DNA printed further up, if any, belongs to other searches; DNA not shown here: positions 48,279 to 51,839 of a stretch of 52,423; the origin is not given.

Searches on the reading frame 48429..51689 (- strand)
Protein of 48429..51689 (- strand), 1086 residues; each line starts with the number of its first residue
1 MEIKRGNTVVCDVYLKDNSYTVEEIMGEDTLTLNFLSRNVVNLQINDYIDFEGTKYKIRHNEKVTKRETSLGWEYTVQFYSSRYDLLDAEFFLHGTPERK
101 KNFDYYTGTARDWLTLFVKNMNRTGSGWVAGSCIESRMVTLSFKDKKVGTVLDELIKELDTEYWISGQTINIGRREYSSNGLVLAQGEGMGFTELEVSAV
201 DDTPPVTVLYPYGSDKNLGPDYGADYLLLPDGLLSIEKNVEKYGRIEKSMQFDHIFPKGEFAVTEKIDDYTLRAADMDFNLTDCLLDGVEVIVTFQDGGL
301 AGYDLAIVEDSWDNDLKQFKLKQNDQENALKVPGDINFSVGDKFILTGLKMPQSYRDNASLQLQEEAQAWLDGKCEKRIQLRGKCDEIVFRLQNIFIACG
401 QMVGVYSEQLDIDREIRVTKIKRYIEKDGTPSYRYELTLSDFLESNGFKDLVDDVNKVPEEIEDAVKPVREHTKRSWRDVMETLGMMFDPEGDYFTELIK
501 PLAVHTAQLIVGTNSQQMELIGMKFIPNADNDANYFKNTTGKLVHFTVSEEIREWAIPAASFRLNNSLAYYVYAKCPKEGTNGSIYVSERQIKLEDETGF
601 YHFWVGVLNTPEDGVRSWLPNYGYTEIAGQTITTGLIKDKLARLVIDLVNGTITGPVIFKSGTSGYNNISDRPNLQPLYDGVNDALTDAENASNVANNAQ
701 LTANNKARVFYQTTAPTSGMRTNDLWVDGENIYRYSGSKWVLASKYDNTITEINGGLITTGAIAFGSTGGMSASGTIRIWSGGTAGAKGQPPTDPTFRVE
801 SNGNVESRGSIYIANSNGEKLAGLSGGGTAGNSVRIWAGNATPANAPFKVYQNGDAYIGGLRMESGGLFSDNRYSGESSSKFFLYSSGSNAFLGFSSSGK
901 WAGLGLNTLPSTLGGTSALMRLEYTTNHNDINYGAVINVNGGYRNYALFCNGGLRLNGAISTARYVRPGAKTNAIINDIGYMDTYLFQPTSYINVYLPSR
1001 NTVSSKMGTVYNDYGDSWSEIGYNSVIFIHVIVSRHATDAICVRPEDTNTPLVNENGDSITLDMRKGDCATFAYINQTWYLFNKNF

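Call 18: search_protein_families(library=pfam, proteins=[window:48429-51689:-], max_evalue=0.001)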
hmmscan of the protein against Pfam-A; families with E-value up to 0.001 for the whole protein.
window:48429-51689:- (1086 aa): 1 family
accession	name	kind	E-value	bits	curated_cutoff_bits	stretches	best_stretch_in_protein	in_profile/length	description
PF06605.17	Prophage_tail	-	1.1e-06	28.9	31.3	1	107-270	17-167/250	Prophage endopeptidase tail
